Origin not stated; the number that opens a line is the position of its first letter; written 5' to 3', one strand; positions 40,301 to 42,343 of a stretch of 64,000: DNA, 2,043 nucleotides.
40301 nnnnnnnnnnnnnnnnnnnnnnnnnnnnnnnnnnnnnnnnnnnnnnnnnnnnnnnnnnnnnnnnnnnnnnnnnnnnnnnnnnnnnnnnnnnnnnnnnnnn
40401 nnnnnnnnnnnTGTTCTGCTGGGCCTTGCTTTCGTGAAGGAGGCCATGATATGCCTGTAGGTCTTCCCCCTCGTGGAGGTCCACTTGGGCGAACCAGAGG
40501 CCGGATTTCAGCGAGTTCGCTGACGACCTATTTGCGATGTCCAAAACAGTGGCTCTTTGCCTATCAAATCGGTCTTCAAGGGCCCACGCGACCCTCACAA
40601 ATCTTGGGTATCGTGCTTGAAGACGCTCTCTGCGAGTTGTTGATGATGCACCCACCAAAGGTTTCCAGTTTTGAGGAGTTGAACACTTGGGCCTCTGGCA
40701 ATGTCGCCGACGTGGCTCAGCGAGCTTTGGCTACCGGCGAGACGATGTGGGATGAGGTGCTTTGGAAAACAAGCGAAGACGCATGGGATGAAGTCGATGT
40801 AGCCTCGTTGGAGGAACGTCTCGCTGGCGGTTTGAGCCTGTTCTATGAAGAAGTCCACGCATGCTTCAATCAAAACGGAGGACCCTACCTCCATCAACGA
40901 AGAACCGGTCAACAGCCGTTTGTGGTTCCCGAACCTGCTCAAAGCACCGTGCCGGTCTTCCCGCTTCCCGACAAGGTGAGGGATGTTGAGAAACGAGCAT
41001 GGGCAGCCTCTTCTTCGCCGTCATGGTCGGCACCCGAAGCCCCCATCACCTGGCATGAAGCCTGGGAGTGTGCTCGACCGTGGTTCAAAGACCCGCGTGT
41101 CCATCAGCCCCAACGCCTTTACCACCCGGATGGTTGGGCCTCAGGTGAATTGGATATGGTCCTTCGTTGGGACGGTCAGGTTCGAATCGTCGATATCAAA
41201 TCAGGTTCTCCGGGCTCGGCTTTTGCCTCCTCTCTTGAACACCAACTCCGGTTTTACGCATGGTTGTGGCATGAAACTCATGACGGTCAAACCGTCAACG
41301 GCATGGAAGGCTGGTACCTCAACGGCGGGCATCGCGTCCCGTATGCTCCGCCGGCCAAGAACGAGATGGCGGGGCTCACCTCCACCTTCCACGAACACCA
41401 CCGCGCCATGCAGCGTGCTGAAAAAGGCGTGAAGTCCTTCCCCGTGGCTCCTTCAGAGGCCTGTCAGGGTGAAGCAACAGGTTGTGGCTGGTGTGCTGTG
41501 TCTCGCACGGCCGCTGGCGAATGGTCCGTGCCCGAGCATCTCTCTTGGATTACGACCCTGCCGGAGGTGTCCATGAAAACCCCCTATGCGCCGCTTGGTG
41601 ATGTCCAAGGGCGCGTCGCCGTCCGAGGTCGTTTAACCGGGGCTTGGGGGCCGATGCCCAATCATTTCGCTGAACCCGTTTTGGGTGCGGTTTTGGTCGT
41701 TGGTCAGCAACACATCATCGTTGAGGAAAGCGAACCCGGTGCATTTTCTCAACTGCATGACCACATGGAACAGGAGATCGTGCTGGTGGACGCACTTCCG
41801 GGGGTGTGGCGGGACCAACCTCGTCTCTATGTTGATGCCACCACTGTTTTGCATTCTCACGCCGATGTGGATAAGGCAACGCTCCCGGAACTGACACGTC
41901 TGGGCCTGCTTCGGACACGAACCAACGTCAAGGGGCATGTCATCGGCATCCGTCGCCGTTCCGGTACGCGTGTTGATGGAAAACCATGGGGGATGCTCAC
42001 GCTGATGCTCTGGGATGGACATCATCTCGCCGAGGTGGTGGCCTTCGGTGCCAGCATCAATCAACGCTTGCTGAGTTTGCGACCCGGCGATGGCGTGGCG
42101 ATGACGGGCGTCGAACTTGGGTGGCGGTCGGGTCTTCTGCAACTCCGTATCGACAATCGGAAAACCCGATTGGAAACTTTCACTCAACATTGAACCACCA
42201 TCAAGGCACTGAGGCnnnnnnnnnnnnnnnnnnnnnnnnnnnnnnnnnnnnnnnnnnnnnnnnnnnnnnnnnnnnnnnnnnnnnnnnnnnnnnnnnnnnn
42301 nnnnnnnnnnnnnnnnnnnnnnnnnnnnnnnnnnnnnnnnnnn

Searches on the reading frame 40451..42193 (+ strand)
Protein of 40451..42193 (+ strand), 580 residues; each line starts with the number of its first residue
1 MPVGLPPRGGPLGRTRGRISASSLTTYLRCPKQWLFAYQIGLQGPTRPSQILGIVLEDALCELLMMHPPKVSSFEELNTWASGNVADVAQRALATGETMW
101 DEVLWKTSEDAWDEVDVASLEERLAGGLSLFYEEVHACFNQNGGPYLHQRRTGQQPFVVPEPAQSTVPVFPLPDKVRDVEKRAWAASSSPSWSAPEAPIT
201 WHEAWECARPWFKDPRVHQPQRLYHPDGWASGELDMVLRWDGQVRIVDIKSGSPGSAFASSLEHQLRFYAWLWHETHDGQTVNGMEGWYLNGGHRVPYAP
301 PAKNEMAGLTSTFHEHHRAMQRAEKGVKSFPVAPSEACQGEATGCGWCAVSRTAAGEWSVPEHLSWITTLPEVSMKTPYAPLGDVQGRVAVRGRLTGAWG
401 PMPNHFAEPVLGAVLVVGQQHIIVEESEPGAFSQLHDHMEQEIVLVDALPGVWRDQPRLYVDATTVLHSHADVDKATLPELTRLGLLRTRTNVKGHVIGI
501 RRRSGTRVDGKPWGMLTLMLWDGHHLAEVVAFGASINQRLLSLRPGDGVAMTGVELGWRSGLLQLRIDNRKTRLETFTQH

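Call 51: find_encoding_contigs(protein=window:40451-42193:+, flank=10000, max_places=1)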
Protein window:40451-42193:+ (580 aa): 12 contigs read that carry it; 1 place shown.
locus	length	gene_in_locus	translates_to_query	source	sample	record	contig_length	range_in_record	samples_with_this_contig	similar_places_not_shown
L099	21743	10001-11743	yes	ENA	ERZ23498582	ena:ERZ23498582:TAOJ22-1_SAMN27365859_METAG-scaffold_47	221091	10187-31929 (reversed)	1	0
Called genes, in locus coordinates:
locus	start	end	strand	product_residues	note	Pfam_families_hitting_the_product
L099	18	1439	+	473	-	PF00275:EPSP_synthase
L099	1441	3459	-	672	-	PF02518:HATPase_c, PF13589:HATPase_c_3, PF01119:DNA_mis_repair, PF08676:MutL_C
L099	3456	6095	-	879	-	PF01624:MutS_I, PF05188:MutS_II, PF05192:MutS_III, PF05190:MutS_IV, PF00488:MutS_V, PF27441:MutS_C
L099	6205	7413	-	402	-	-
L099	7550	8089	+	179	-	PF00252:Ribosomal_L16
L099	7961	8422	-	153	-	-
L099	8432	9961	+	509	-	PF00005:ABC_tran, PF02463:SMC_N (faint), PF13191:AAA_16 (faint), PF13555:AAA_29 (faint), PF13304:AAA_21 (faint), PF00005:ABC_tran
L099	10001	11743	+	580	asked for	PF12705:PDDEXK_1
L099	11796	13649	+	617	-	PF12705:PDDEXK_1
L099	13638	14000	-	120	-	-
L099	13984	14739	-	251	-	PF09754:PAC2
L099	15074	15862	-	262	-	PF00575:S1, PF07541:EIF_2_alpha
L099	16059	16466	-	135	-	PF00935:Ribosomal_L44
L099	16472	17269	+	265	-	-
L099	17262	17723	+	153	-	-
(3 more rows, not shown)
